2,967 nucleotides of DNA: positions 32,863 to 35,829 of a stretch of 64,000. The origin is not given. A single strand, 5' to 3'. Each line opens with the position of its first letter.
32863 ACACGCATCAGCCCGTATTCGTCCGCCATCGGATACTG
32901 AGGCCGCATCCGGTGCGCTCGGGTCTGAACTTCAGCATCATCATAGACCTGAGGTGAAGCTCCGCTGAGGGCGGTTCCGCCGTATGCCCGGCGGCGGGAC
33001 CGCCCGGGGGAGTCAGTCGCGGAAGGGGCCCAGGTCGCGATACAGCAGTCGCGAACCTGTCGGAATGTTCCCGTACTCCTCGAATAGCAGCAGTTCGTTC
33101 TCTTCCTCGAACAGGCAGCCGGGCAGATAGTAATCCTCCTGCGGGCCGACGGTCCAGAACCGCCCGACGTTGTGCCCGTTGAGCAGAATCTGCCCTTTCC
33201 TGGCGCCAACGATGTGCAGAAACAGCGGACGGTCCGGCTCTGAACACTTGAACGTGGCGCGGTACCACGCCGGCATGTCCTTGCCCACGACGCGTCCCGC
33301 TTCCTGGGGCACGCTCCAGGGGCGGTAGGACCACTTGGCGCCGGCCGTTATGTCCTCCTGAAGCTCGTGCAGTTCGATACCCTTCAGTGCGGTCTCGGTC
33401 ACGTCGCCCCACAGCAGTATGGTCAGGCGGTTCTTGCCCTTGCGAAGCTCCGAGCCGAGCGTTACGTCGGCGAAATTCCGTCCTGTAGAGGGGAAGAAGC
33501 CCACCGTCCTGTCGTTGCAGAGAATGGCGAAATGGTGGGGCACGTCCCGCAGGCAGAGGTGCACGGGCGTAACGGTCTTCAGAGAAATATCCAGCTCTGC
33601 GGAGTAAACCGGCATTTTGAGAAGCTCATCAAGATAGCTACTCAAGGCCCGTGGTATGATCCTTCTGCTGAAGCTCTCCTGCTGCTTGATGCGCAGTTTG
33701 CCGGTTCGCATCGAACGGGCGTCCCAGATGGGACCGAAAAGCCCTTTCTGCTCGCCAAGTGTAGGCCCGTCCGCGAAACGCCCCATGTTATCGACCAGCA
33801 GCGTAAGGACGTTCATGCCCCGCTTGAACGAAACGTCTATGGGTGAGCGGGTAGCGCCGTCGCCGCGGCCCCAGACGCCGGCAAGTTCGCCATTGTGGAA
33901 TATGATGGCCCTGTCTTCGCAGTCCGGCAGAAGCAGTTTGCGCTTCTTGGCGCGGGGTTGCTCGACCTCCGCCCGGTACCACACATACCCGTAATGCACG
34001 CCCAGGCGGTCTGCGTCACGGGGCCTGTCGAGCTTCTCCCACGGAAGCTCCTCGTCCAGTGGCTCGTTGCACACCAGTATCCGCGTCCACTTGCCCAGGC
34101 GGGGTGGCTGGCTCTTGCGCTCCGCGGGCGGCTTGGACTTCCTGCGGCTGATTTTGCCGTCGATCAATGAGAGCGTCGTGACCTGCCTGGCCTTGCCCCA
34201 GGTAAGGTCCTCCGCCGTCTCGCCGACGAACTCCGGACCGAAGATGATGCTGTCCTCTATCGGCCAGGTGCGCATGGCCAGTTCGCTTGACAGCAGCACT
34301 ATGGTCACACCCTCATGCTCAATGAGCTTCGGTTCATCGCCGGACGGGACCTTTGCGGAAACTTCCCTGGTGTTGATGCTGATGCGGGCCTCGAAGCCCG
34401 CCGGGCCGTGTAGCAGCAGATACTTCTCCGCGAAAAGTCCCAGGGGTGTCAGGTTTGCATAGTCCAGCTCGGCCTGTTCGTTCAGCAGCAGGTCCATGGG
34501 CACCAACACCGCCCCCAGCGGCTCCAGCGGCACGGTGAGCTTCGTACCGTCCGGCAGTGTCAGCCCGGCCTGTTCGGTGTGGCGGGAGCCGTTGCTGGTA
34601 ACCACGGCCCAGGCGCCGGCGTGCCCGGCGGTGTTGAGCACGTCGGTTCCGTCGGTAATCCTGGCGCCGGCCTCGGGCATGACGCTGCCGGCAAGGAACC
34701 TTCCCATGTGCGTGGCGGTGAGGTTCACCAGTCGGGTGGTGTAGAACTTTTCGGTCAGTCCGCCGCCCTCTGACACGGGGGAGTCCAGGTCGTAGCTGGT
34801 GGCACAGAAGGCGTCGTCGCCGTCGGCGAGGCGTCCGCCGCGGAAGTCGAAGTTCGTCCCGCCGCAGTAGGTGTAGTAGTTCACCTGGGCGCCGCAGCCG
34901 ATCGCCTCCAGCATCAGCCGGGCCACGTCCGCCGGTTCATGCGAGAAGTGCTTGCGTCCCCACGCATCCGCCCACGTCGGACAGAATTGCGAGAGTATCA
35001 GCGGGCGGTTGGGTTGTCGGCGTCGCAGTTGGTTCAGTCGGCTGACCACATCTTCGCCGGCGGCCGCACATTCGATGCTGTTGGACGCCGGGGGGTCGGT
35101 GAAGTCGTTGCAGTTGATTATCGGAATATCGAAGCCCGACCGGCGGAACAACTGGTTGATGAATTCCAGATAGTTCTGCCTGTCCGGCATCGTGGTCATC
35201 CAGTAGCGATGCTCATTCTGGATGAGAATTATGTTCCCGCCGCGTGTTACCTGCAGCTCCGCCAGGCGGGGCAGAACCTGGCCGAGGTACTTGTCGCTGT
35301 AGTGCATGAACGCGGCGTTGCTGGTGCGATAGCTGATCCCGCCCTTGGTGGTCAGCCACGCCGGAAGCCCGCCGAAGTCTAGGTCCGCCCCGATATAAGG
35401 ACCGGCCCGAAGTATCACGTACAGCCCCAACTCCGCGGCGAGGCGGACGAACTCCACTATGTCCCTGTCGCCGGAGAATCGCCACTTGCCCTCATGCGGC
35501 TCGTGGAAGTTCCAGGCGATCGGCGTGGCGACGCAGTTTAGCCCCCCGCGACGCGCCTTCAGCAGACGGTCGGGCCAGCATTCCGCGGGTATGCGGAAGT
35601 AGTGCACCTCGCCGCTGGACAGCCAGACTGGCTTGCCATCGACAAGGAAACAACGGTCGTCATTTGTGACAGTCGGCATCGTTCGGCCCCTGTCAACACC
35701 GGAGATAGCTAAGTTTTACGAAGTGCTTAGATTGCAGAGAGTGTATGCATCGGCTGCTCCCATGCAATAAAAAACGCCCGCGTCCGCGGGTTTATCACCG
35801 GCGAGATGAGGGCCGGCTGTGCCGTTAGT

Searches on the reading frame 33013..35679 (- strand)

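Call 3: search_protein_families(library=pfam, proteins=[window:33013-35679:-], max_evalue=0.1)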
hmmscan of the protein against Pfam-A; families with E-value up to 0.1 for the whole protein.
window:33013-35679:- (888 aa): 4 families
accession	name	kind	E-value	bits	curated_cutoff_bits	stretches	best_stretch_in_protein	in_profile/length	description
PF01301.25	Glyco_hydro_35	-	1.3e-82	278.4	27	1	11-317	2-314/319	Glycosyl hydrolases family 35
PF21467.3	BetaGal_gal-bd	-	1.3e-17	64.1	27.3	1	803-859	1-59/62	Beta-galactosidase, galactose-binding domain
PF21317.3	BetaGal_ABD_1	-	2.8e-12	47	27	1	557-652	5-98/113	Beta-galactosidase, first all-beta domain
PF02449.21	Glyco_hydro_42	-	1.5e-06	28.2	21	1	30-112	7-79/376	Beta-galactosidase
